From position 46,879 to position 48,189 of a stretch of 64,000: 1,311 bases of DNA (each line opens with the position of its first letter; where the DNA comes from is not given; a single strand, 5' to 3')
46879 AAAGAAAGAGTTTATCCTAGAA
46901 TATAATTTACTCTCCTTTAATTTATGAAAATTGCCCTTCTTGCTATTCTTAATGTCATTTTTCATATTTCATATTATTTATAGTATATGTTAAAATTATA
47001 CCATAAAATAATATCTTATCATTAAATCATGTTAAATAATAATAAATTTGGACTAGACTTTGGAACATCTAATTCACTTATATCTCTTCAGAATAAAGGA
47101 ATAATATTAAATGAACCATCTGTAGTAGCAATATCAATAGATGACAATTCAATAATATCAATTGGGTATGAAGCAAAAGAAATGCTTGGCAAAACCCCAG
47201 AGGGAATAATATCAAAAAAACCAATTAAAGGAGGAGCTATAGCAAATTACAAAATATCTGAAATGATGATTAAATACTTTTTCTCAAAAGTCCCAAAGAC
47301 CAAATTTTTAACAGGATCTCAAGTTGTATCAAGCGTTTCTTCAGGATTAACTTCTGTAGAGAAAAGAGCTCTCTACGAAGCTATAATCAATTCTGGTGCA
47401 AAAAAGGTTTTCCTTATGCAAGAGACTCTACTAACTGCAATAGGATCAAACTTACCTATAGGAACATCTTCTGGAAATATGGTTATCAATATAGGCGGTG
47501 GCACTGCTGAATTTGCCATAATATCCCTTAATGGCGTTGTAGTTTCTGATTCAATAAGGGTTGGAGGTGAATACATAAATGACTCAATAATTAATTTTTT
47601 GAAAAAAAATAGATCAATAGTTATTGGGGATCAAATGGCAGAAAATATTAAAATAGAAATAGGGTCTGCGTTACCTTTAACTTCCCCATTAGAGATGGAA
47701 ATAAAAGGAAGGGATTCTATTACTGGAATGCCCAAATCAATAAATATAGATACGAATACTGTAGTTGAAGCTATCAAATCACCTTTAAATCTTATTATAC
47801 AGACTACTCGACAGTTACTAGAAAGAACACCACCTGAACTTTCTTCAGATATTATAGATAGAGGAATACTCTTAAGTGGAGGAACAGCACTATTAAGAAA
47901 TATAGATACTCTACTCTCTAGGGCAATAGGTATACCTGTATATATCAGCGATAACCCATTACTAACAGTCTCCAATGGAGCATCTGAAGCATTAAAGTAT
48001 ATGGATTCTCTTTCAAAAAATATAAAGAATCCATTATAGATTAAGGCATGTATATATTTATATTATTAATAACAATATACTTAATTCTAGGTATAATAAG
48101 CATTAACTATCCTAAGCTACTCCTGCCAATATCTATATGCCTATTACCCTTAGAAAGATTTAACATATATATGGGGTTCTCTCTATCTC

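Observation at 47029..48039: MreB paralogue with Asn at the catalytic Asp of the phosphate-2 loop (DIGGG -> NIGGG)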

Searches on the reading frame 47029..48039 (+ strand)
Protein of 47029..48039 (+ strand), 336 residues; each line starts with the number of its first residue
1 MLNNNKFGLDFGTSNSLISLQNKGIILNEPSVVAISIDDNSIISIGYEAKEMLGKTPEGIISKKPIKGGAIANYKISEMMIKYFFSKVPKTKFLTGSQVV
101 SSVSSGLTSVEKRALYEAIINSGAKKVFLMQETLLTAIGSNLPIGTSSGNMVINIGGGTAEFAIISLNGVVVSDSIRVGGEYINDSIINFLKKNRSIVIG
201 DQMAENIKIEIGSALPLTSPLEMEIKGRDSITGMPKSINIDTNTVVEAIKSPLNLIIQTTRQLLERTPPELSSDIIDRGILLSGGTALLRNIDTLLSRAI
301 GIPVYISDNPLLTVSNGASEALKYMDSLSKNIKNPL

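Call 3: search_protein_families(library=pfam, proteins=[window:47029-48039:+])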
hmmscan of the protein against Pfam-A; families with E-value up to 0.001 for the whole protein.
window:47029-48039:+ (336 aa): 2 families
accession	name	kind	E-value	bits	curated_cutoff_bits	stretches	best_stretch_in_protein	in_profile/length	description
PF06723.19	MreB_Mbl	-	5.7e-115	384.1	27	1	5-329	2-326/327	MreB/Mbl protein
PF14450.12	FtsA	-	1.4e-10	42.1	31.8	1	151-308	1-111/127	Cell division protein FtsA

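Call 4: search_protein_families(library=ncbifam, proteins=[window:47029-48039:+])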
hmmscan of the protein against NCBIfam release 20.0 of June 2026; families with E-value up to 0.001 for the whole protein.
window:47029-48039:+ (336 aa): 11 families
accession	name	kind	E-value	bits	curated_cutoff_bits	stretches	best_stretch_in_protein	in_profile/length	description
NF010539.0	PRK13927.1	subfamily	8e-119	396.5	293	1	4-333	6-337/339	rod shape-determining protein MreB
TIGR00904.1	mreB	subfamily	6.8e-114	380.4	365.75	1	5-329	3-333/334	MreB/Mrl family cell shape determining protein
NF010540.1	PRK13929.1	exception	8.6e-103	343.9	515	1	1-330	1-332/334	rod-share determining protein MreBH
NF040964.1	MamK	subfamily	7.7e-12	44.9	400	1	7-318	3-315/335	MamK family actin-like protein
TIGR01174.1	ftsA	equivalog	5.8e-11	42.1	175.85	1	148-307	196-345/371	cell division protein FtsA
NF053558.1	BeeR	equivalog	8.2e-10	38.2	530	1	64-299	69-307/349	BeeR family actin-like protein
NF011660.0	PRK15080.1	equivalog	4.8e-06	26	182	0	66-183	64-176/277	ethanolamine utilization protein EutJ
TIGR01991.1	HscA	equivalog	2.3e-05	23.1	708.55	0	7-100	2-105/600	Fe-S protein assembly chaperone HscA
TIGR01175.1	pilM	subfamily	4.1e-05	22.7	133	1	136-322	174-327/348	type IV pilus assembly protein PilM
TIGR02529.1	EutJ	subfamily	0.00018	21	152.1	0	66-184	31-144/239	ethanolamine utilization protein EutJ family protein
NF003520.0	PRK05183.1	subfamily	0.00031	19.3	620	0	7-95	22-120/621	Fe-S protein assembly chaperone HscA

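Call 5: search_solved_structures(query=window:47029-48039:+, show_alignments=3)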
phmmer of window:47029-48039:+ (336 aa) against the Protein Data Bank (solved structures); distinct sequences matched with E-value up to 0.001: 8.
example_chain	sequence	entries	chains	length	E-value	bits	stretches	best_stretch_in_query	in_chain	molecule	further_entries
7zpt_M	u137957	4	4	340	8.8e-90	304.1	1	6-329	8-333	Cell shape-determining protein MreB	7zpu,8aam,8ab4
8azg_M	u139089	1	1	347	9.5e-90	304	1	6-329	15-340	Cell shape-determining protein MreB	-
4cze_A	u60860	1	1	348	3.3e-83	282.5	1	4-324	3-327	ROD SHAPE-DETERMINING PROTEIN MREB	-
4czf_A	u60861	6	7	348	1.2e-82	280.6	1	4-324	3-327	ROD SHAPE-DETERMINING PROTEIN MREB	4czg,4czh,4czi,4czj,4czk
4czl_A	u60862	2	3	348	4.3e-82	278.9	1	4-324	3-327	ROD SHAPE-DETERMINING PROTEIN MREB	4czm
1jce_A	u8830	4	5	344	6.5e-82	278.3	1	6-329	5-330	ROD SHAPE-DETERMINING PROTEIN MREB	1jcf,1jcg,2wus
7bvy_A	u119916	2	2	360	3.1e-56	193.9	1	8-335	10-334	Cell shape determining protein MreB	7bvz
7e1c_A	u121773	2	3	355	2.4e-53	184.5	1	8-319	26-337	Cell shape-determining protein MreB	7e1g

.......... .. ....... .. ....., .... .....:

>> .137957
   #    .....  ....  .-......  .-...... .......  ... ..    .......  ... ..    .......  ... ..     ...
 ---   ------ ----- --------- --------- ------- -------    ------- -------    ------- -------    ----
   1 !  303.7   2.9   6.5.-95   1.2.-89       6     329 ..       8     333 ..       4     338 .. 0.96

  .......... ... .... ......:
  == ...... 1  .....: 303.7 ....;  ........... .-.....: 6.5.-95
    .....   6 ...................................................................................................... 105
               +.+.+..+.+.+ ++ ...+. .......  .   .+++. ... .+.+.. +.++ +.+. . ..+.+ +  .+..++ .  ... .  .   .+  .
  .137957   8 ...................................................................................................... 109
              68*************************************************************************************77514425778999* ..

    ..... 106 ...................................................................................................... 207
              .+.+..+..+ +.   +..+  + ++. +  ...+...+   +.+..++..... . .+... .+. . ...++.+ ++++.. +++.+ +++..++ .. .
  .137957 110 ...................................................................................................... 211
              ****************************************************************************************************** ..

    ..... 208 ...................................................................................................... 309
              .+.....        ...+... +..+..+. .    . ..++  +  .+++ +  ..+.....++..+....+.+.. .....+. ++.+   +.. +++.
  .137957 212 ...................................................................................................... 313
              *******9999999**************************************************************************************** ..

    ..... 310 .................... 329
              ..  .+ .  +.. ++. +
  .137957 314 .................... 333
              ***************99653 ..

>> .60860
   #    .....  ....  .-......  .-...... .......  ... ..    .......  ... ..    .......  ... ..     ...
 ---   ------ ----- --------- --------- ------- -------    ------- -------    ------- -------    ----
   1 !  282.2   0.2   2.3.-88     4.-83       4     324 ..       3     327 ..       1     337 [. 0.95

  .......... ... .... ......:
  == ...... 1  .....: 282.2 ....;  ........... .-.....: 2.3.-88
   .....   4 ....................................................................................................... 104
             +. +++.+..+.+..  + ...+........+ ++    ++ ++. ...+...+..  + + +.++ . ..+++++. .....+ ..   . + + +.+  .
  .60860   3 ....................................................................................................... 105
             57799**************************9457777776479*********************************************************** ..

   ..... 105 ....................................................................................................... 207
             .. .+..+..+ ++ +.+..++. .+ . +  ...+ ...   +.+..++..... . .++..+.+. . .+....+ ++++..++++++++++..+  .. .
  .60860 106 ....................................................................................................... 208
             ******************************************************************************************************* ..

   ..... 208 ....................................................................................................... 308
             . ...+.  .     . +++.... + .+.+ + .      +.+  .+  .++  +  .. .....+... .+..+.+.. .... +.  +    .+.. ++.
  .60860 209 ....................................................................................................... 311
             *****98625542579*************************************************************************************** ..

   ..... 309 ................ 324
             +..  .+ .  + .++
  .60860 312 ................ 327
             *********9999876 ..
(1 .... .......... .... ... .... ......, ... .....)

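Call 6: find_homologous_proteins(query=window:47029-48039:+, max_evalue=1e-20)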
Query window:47029-48039:+ (336 aa): 5411 proteins with E <= 1e-20 among 8000 candidates; the best 120 are listed.
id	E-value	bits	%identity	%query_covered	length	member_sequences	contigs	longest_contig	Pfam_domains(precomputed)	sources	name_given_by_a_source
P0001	4.7e-203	691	100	100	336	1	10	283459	PF06723.20,PF14450.13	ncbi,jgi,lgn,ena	jgi:rod shape-determining protein MreB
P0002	6.3e-177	605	84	100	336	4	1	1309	PF06723.20,PF14450.13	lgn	-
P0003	2.1e-170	584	81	99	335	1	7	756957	PF06723.20,PF14450.13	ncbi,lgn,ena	-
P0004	4.9e-164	563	79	100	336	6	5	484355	PF06723.20,PF14450.13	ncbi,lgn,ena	-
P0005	7.6e-152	523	74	99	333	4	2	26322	PF06723.20,PF14450.13,PF00022.26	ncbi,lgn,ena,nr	ncbi:rod shape-determining protein [Patescibacteria group bacterium]|nr:rod shape-determining protei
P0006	2.6e-142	491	69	100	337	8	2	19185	PF06723.20,PF14450.13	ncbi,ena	-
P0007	1.8e-112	393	54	98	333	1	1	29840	PF00012.27,PF06723.20,PF14450.13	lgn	-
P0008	2.1e-112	393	55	96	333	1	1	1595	PF06723.20,PF14450.13,PF00022.26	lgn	-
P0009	3.7e-111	389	53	98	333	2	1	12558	PF00012.27,PF06723.20,PF14450.13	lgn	-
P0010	3.8e-111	389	52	97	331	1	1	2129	PF00012.27,PF06723.20,PF14450.13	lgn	-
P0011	9.3e-111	388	53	98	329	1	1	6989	PF00012.27,PF06723.20,PF14450.13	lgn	-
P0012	1.1e-110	388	52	98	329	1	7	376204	PF00012.27,PF06723.20,PF14450.13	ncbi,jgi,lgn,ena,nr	ncbi:MAG TPA: rod shape-determining protein [Candidatus Dojkabacteria bacterium]|nr:rod shape-determ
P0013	1.4e-110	387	53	98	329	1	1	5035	PF00012.27,PF06723.20,PF14450.13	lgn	-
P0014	3.4e-110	386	52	98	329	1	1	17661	PF00012.27,PF06723.20,PF14450.13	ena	-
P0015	4.5e-110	386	52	98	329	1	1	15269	PF00012.27,PF06723.20,PF14450.13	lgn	-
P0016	1.5e-109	384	55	98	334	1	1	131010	PF00012.27,PF06723.20,PF14450.13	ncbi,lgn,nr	ncbi:rod shape-determining protein [Candidatus Dojkabacteria bacterium]|nr:rod shape-determining pro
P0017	1.1e-108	381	53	96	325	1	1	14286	PF00012.27,PF06723.20,PF14450.13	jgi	-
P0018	1.8e-106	374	52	96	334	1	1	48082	PF00012.27,PF06723.20,PF14450.13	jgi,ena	-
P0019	2.6e-106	373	50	97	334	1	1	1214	PF00012.27,PF06723.20,PF14450.13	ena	-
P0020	2.0e-105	370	50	98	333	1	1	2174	PF00012.27,PF06723.20,PF14450.13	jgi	-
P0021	2.5e-105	370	52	98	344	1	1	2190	PF00012.27,PF06723.20,PF14450.13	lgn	-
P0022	5.3e-105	369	52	99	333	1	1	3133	PF00012.27,PF06723.20,PF14450.13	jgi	-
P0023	1.4e-104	368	52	99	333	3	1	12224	PF00012.27,PF06723.20,PF14450.13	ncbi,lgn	-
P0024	1.1e-102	361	50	98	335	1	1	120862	PF00012.27,PF06723.20,PF14450.13,PF00022.26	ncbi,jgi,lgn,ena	ncbi:MAG: rod shape-determining protein [Patescibacteria group bacterium]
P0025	1.9e-102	361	49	98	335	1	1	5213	PF00012.27,PF06723.20,PF14450.13,PF00022.26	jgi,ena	-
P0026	3.3e-102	360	49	98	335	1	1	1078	PF00012.27,PF06723.20,PF14450.13,PF00022.26,PF11104.15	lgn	-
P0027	3.7e-102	360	50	95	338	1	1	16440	PF00012.27,PF06723.20,PF14450.13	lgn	-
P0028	3.7e-102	360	49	97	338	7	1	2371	PF06723.20,PF14450.13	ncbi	-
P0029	4.0e-102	359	49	98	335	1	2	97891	PF00012.27,PF06723.20,PF14450.13,PF00022.26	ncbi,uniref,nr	ncbi:MAG: rod shape-determining protein [Candidatus Buchananbacteria bacterium RBG_13_36_9]|uniref:C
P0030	6.0e-102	359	49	98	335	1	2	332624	PF00012.27,PF06723.20,PF14450.13,PF00022.26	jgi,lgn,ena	-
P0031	6.9e-102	359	50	96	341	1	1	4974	PF00012.27,PF06723.20,PF14450.13,PF00022.26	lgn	-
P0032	1.6e-101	358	51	95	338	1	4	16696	PF00012.27,PF06723.20,PF14450.13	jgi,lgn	jgi:rod shape-determining protein MreB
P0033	1.8e-101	357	52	96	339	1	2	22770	PF00012.27,PF06723.20,PF14450.13,PF00022.26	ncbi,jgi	-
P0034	2.0e-101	357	48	98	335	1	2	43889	PF00012.27,PF06723.20,PF14450.13,PF00022.26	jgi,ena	jgi:rod shape-determining protein MreB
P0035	2.1e-101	357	49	98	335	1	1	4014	PF00012.27,PF06723.20,PF14450.13,PF00022.26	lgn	-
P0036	2.3e-101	357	50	97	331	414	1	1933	PF00012.27,PF06723.20,PF14450.13,PF00022.26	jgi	jgi:rod shape-determining protein MreB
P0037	3.8e-101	356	49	98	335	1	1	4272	PF00012.27,PF06723.20,PF14450.13,PF00022.26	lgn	-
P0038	3.9e-101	356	50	95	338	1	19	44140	PF00012.27,PF06723.20,PF14450.13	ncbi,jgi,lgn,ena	jgi:rod shape-determining protein MreB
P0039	4.9e-101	356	48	98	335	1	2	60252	PF00012.27,PF06723.20,PF14450.13,PF00022.26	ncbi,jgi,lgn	-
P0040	5.0e-101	356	50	96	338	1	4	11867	PF00012.27,PF06723.20,PF14450.13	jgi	jgi:rod shape-determining protein MreB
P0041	5.1e-101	356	49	96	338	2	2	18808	PF00012.27,PF06723.20,PF14450.13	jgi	jgi:rod shape-determining protein MreB and related proteins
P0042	8.1e-101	355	49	97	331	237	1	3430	PF00012.27,PF06723.20,PF14450.13,PF00022.26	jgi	jgi:rod shape-determining protein MreB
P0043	8.2e-101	355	49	96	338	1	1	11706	PF00012.27,PF06723.20,PF14450.13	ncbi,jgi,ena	ncbi:MAG: rod shape-determining protein [Candidatus Dojkabacteria bacterium]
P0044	1.1e-100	355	50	95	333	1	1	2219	PF00012.27,PF06723.20,PF14450.13,PF00022.26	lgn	-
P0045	1.2e-100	355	50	95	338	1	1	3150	PF00012.27,PF06723.20,PF14450.13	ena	-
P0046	1.2e-100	355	49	99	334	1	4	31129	PF00012.27,PF06723.20,PF14450.13,PF00022.26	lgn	-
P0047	1.5e-100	354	50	98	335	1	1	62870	PF00012.27,PF06723.20,PF14450.13,PF00022.26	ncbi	-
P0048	1.7e-100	354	50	98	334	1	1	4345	PF00012.27,PF06723.20,PF14450.13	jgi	-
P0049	2.2e-100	354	50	97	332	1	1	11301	PF00012.27,PF06723.20,PF14450.13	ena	-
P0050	2.2e-100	354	50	97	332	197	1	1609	PF00012.27,PF06723.20,PF14450.13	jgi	jgi:rod shape-determining protein MreB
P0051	2.5e-100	354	50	97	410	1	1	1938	PF00012.27,PF06723.20,PF14450.13,PF00022.26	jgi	-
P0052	2.5e-100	354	50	97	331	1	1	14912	PF00012.27,PF06723.20,PF14450.13,PF00022.26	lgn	-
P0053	3.3e-100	353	49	97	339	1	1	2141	PF06723.20,PF14450.13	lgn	-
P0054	3.5e-100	353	48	99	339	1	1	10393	PF00012.27,PF06723.20,PF14450.13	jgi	jgi:rod shape-determining protein MreB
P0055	3.6e-100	353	48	98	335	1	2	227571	PF00012.27,PF06723.20,PF14450.13,PF00022.26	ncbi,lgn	-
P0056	3.8e-100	353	49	96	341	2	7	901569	PF00012.27,PF06723.20,PF14450.13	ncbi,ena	-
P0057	3.9e-100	353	50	97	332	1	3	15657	PF00012.27,PF06723.20,PF14450.13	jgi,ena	jgi:rod shape-determining protein MreB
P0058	4.1e-100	353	48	99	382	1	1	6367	PF00012.27,PF06723.20,PF14450.13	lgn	-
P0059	4.3e-100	353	49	97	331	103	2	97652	PF00012.27,PF06723.20,PF14450.13,PF00022.26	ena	-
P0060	4.6e-100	353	50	95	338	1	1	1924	PF00012.27,PF06723.20,PF14450.13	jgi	-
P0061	4.8e-100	353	50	95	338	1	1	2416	PF00012.27,PF06723.20,PF14450.13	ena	-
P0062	4.8e-100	353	50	96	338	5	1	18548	PF00012.27,PF06723.20,PF14450.13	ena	-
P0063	4.8e-100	353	54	93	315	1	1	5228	PF00012.27,PF06723.20,PF14450.13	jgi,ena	-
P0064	4.9e-100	353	50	97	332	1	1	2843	PF00012.27,PF25216.1,PF06723.20,PF14450.13,PF00022.26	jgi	jgi:rod shape-determining protein MreB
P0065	5.7e-100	352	50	97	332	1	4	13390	PF00012.27,PF06723.20,PF14450.13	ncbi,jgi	jgi:rod shape-determining protein MreB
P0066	6.3e-100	352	49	96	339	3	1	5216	PF00012.27,PF06723.20,PF14450.13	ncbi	-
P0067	6.8e-100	352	48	98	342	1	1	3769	PF00012.27,PF06723.20,PF14450.13,PF00022.26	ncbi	-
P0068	7.7e-100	352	47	98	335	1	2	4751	PF00012.27,PF06723.20,PF14450.13,PF00022.26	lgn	-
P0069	8.4e-100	352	49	97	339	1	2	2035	PF00012.27,PF06723.20,PF14450.13,PF00022.26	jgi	-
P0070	9.6e-100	352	49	96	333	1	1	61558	PF00012.27,PF06723.20,PF14450.13,PF00022.26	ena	-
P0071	9.7e-100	352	50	98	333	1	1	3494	PF00012.27,PF06723.20,PF14450.13,PF00022.26,PF11104.15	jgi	jgi:rod shape-determining protein MreB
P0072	1.1e-99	351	50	98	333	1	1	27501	PF00012.27,PF06723.20,PF14450.13,PF00022.26,PF11104.15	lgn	-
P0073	1.2e-99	351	50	97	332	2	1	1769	PF00012.27,PF06723.20,PF14450.13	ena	-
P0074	1.3e-99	351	50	95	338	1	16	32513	PF00012.27,PF06723.20,PF14450.13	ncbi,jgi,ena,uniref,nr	ncbi:rod shape-determining protein [candidate division WS6 bacterium RIFOXYC1_FULL_33_10]|uniref:Cel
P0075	1.3e-99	351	49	99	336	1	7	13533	PF00012.27,PF06723.20,PF14450.13,PF00022.26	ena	-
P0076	1.5e-99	351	50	97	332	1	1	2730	PF00012.27,PF06723.20,PF14450.13,PF00022.26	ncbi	-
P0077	1.6e-99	351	47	98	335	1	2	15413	PF00012.27,PF06723.20,PF14450.13,PF00022.26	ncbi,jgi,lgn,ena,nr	ncbi:MAG TPA: rod shape-determining protein [Candidatus Uhrbacteria bacterium]|nr:rod shape-determin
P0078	1.9e-99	351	49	98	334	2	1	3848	PF00012.27,PF06723.20,PF14450.13,PF00022.26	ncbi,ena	-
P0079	2.0e-99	351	48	98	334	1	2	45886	PF00012.27,PF25216.1,PF06723.20,PF14450.13,PF00022.26,PF11104.15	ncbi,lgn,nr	ncbi:MAG TPA: rod shape-determining protein [Candidatus Saccharimonadales bacterium]|nr:rod shape-de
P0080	2.2e-99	351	49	98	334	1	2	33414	PF00012.27,PF06723.20,PF14450.13,PF00022.26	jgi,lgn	jgi:rod shape-determining protein MreB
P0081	2.2e-99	350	49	97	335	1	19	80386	PF00012.27,PF06723.20,PF14450.13,PF00022.26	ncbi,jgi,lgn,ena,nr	ncbi:MAG: rod shape-determining protein [Parcubacteria group bacterium CG11_big_fil_rev_8_21_14_0_20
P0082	2.4e-99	350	49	98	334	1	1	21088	PF00012.27,PF06723.20,PF14450.13,PF00022.26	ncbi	-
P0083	2.5e-99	350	47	99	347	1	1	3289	PF00012.27,PF06723.20,PF14450.13,PF00022.26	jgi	jgi:rod shape-determining protein MreB and related proteins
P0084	2.7e-99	350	49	99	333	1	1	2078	PF00012.27,PF06723.20,PF14450.13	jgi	-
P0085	2.8e-99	350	47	98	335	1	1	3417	PF00012.27,PF06723.20,PF14450.13,PF00022.26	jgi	jgi:rod shape-determining protein MreB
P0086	3.1e-99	350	47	98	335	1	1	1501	PF00012.27,PF06723.20,PF14450.13,PF00022.26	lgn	-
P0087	3.2e-99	350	48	98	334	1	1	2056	PF00012.27,PF06723.20,PF14450.13,PF00022.26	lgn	-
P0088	3.3e-99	350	50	97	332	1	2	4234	PF00012.27,PF06723.20,PF14450.13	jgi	jgi:rod shape-determining protein MreB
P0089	3.3e-99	350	50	98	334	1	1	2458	PF00012.27,PF06723.20,PF14450.13,PF00022.26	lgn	-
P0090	3.4e-99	350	48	98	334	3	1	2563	PF00012.27,PF06723.20,PF14450.13,PF00022.26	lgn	-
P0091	3.5e-99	350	49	96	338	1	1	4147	PF00012.27,PF06723.20,PF14450.13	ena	-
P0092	3.6e-99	350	49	97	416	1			PF00012.27,PF06723.20,PF14450.13,PF00022.26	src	-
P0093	3.9e-99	350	47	98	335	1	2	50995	PF00012.27,PF06723.20,PF14450.13,PF00022.26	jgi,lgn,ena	-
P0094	4.0e-99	350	50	96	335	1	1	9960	PF00012.27,PF06723.20,PF14450.13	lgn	-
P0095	4.1e-99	350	49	97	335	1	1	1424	PF00012.27,PF06723.20,PF14450.13,PF00022.26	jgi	-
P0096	4.1e-99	350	48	98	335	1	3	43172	PF00012.27,PF06723.20,PF14450.13,PF00022.26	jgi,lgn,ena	-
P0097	4.1e-99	350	50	97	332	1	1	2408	PF00012.27,PF25216.1,PF06723.20,PF14450.13,PF00022.26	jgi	jgi:rod shape-determining protein MreB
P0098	5.3e-99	349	49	95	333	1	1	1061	PF00012.27,PF06723.20,PF14450.13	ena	-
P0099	5.4e-99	349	49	96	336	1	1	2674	PF00012.27,PF06723.20,PF14450.13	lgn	-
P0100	5.9e-99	349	48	97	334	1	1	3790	PF00012.27,PF06723.20,PF14450.13,PF00022.26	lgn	-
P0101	7.5e-99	349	49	97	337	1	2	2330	PF00012.27,PF06723.20,PF14450.13,PF00022.26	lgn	-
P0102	7.7e-99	349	50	98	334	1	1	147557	PF00012.27,PF06723.20,PF14450.13,PF00022.26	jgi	jgi:rod shape-determining protein MreB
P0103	9.0e-99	348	48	98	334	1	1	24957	PF00012.27,PF06723.20,PF14450.13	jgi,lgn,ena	-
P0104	9.4e-99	348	47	98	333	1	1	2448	PF00012.27,PF06723.20,PF14450.13,PF00022.26,PF11104.15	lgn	-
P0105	9.9e-99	348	47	99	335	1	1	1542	PF00012.27,PF06723.20,PF14450.13,PF00022.26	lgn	-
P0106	1.0e-98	348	50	97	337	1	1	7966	PF00012.27,PF06723.20,PF14450.13,PF00022.26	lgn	-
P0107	1.0e-98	348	47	98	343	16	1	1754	PF00012.27,PF06723.20,PF14450.13,PF00022.26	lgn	-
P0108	1.3e-98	348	50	94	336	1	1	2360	PF00012.27,PF06723.20,PF14450.13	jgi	jgi:rod shape-determining protein MreB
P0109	1.3e-98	348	48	97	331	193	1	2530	PF00012.27,PF06723.20,PF14450.13,PF00022.26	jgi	-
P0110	1.4e-98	348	49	98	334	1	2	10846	PF00012.27,PF25216.1,PF06723.20,PF14450.13,PF00022.26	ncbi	-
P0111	1.4e-98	348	47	98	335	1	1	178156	PF00012.27,PF06723.20,PF14450.13,PF00022.26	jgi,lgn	jgi:rod shape-determining protein MreB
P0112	1.4e-98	348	48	97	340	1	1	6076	PF00012.27,PF06723.20,PF14450.13,PF00022.26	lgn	-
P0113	1.6e-98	348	47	97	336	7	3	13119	PF00012.27,PF25216.1,PF06723.20,PF14450.13,PF00022.26,PF11104.15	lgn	-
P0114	1.6e-98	348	49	97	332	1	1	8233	PF00012.27,PF06723.20,PF14450.13,PF00022.26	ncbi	ncbi:MAG: rod shape-determining protein [Chloroflexota bacterium]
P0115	1.6e-98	348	49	96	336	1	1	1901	PF00012.27,PF06723.20,PF14450.13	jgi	-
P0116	1.6e-98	348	49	99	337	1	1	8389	PF00012.27,PF06723.20,PF14450.13,PF00022.26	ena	-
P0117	1.8e-98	347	49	97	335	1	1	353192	PF00012.27,PF06723.20,PF14450.13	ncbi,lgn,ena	-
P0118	1.9e-98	347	49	98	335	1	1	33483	PF00012.27,PF06723.20,PF14450.13,PF00022.26,PF11104.15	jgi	jgi:rod shape-determining protein MreB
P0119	2.0e-98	347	49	96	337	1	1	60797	PF00012.27,PF06723.20,PF14450.13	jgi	jgi:rod shape-determining protein MreB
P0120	2.0e-98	347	47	98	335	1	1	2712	PF00012.27,PF06723.20,PF14450.13,PF00022.26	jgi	jgi:rod shape-determining protein MreB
